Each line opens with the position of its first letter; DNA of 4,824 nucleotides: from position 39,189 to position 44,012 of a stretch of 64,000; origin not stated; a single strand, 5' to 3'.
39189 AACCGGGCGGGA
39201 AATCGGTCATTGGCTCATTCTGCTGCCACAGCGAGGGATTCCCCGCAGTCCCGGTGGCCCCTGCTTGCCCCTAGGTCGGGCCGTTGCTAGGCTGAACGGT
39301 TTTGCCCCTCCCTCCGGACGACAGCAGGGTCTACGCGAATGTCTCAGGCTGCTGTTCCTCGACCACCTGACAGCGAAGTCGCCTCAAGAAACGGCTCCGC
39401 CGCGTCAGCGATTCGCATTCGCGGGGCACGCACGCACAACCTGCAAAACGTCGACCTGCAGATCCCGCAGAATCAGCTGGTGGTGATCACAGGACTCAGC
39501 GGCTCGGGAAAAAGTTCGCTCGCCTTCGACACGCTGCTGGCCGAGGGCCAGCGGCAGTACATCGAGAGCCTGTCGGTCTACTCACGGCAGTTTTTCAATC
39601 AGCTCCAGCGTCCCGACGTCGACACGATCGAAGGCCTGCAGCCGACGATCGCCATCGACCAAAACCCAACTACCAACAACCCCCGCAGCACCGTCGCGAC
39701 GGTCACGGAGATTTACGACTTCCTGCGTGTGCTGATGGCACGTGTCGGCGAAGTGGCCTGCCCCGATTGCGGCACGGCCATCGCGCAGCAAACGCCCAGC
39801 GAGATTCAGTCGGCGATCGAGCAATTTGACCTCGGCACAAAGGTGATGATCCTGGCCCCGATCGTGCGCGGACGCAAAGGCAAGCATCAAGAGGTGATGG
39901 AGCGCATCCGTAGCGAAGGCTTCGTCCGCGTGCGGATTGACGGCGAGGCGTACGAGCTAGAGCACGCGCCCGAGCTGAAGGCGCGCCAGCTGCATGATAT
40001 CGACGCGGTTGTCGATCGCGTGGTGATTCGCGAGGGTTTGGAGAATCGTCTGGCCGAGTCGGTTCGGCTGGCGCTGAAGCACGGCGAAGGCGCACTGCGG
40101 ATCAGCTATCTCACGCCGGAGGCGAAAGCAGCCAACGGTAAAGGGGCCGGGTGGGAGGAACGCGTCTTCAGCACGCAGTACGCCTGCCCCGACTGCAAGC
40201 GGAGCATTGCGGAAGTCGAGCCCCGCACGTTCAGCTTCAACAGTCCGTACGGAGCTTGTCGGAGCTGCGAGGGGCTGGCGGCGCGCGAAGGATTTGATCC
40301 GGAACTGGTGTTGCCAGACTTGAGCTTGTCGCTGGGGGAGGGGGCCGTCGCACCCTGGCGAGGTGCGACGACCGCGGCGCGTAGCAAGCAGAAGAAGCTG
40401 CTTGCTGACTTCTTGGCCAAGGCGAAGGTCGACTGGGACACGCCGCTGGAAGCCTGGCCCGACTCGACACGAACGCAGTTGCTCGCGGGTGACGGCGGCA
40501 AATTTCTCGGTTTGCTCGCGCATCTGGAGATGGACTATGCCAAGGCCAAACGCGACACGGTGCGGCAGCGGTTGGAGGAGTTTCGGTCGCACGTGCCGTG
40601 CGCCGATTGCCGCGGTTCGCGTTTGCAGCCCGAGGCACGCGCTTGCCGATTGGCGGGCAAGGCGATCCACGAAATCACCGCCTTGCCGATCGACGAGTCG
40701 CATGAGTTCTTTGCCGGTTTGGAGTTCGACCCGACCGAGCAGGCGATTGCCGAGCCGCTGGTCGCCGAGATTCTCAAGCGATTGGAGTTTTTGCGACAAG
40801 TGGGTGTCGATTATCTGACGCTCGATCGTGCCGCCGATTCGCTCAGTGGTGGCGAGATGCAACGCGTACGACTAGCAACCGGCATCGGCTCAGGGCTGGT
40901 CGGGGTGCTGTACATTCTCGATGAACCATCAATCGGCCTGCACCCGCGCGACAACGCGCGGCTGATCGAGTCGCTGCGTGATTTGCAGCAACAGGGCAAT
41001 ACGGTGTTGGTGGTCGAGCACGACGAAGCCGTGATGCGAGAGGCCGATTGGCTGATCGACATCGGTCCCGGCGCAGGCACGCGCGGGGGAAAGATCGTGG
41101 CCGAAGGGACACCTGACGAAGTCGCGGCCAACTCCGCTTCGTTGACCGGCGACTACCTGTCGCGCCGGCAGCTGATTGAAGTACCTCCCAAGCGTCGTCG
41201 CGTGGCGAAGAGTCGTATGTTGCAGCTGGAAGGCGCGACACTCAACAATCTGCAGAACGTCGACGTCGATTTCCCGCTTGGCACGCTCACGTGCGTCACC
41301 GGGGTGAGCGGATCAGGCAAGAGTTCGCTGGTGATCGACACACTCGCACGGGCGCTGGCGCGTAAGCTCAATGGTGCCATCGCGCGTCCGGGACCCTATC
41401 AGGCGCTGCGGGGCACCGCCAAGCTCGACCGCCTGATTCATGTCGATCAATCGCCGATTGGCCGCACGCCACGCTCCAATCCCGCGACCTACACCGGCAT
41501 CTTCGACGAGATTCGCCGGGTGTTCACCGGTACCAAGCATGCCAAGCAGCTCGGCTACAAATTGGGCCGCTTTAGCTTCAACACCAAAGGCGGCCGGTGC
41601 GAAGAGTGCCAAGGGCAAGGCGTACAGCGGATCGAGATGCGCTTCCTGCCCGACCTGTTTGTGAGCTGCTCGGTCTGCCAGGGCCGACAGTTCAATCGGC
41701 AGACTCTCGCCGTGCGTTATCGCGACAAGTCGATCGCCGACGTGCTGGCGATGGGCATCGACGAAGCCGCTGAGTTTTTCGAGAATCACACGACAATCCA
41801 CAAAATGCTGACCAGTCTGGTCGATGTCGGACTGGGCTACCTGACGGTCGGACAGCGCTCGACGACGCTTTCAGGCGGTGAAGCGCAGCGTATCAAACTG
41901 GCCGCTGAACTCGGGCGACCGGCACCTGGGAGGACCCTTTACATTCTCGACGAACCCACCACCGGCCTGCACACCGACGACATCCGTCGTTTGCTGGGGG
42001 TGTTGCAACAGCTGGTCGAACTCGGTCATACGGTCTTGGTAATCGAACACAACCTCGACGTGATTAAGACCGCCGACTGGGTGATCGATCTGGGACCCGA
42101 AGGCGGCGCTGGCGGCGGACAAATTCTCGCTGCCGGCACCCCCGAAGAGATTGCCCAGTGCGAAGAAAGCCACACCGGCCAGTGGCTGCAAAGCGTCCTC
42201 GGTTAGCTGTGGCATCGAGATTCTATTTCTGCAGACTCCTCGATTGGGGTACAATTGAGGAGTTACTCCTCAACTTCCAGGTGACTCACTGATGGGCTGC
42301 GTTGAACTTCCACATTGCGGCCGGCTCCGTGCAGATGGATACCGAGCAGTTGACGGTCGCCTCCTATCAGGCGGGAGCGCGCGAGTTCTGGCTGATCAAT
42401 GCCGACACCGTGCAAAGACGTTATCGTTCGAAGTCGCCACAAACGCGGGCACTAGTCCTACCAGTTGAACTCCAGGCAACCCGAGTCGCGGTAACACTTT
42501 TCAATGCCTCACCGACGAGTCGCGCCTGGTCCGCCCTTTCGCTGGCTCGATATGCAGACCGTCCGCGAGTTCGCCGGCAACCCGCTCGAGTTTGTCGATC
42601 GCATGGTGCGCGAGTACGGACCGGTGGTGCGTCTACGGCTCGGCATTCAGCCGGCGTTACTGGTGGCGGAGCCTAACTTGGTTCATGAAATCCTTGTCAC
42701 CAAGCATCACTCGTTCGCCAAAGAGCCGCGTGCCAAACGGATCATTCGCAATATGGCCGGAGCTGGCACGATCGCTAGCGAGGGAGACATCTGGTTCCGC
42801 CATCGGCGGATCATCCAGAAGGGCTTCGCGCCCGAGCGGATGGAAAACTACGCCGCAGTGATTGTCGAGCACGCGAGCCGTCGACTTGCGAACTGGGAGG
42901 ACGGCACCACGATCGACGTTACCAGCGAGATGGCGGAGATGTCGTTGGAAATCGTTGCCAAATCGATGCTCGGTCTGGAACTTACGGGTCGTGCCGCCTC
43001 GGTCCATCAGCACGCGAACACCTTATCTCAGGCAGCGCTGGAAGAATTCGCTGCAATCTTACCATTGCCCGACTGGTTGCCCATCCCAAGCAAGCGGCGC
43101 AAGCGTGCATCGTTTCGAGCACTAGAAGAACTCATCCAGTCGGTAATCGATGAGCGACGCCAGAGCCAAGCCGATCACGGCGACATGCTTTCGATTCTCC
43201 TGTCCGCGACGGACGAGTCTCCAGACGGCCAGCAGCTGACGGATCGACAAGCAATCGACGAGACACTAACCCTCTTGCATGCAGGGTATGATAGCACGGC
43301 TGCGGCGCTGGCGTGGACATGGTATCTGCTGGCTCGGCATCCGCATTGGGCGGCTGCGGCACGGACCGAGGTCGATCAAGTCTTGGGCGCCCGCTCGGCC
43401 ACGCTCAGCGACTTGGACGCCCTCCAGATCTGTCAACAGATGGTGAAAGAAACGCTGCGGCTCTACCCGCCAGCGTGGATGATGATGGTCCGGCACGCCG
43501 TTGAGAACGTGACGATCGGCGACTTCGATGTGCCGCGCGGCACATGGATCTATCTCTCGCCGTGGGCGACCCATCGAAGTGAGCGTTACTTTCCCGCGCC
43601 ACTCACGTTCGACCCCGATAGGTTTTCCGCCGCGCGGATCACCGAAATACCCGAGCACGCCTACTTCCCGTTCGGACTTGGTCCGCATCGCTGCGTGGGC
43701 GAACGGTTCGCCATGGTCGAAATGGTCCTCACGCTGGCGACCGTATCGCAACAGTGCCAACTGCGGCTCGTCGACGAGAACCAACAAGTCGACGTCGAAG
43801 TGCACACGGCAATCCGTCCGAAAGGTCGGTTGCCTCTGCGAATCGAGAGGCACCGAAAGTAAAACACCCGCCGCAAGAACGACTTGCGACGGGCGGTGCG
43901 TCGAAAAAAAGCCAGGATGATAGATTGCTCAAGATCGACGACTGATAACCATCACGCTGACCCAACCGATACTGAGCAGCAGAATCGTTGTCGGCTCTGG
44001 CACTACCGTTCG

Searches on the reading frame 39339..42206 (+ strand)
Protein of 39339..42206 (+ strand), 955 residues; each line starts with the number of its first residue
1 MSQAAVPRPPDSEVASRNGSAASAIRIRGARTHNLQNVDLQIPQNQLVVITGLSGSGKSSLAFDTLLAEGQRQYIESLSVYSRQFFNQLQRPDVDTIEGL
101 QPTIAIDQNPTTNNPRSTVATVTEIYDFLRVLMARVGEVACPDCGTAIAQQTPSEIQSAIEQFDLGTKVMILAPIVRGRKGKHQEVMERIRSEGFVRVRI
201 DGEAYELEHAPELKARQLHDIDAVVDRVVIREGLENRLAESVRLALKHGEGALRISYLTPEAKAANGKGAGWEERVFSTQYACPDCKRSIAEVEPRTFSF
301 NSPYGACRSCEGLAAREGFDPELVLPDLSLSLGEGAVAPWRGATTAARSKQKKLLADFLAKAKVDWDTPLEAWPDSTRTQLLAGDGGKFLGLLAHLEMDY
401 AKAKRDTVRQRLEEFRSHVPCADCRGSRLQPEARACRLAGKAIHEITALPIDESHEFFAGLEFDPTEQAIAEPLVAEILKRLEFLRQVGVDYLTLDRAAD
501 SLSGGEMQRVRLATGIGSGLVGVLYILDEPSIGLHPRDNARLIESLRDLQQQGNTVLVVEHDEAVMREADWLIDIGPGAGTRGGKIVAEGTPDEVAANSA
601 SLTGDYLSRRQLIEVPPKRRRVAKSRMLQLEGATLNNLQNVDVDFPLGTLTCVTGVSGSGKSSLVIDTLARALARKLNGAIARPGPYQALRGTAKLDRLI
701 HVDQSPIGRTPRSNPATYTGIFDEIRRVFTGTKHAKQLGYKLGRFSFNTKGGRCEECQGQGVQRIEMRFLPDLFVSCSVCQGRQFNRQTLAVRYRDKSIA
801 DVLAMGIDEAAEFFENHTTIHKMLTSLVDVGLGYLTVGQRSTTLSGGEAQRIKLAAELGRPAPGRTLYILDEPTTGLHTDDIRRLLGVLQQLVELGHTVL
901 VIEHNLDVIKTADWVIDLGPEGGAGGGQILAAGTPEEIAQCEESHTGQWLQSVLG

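Call 45: search_protein_families(library=pfam, proteins=[window:39339-42206:+])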
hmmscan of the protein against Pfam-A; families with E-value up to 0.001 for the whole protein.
window:39339-42206:+ (955 aa): 13 families
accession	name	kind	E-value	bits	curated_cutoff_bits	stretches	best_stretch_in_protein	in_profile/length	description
PF17760.6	UvrA_inter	-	1.4e-35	121.9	23.3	1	151-257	1-107/109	UvrA interaction domain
PF00005.33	ABC_tran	-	9.6e-21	75.3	25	2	802-875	79-137/137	ABC transporter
PF17755.6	UvrA_DNA-bind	-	1.2e-12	48.5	23.2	1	320-411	1-107/110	UvrA DNA-binding domain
PF13304.12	AAA_21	-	1.3e-11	45.6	27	0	850-897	243-291/304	AAA domain, putative AbiEii toxin, Type IV TA system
PF13191.12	AAA_16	-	2.1e-10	41.8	32.6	0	649-694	25-73/167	AAA ATPase domain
PF02463.25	SMC_N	-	7.7e-10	39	40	0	637-916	12-209/220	RecF/RecN/SMC N terminal domain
PF20703.3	nSTAND1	-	1.6e-08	35.1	27.1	0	31-103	19-87/379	Novel STAND NTPase 1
PF13555.12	AAA_29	-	7.8e-08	32.4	27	0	641-670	15-43/61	P-loop containing region of AAA domain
PF13476.12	AAA_23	-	1.3e-06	29.7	27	0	25-61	2-35/201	AAA domain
PF13481.12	AAA_25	-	0.00019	21.6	27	0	645-672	30-57/195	AAA domain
PF03193.22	RsgA_GTPase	-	0.00034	20.9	30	0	31-62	93-123/174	RsgA GTPase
PF13401.12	AAA_22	-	0.0006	20.6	27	0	45-66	5-26/130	AAA domain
PF12399.14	BCA_ABC_TP_C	-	0.0007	19.6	25.5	0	585-598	1-14/27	Branched-chain amino acid ATP-binding cassette transporter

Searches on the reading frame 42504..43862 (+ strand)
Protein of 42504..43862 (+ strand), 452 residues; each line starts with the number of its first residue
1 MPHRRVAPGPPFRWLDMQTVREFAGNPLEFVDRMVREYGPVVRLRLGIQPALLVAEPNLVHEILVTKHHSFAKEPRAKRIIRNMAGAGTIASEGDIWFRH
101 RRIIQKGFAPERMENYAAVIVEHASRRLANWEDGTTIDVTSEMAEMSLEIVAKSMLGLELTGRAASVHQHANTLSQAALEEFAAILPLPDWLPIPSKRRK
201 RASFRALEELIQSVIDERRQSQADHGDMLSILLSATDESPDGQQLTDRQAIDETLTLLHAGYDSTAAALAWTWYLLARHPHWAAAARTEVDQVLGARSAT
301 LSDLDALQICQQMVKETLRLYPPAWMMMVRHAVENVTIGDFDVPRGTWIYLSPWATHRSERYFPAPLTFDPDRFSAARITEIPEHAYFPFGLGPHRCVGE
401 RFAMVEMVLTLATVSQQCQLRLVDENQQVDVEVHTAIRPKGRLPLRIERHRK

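Call 45: search_protein_families(library=pfam, proteins=[window:42504-43862:+])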
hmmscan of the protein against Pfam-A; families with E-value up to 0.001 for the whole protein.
window:42504-43862:+ (452 aa): 1 family
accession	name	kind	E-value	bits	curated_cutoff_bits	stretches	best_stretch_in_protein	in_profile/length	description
PF00067.27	p450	-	8.3e-83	279.1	22.8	1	10-432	3-446/462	Cytochrome P450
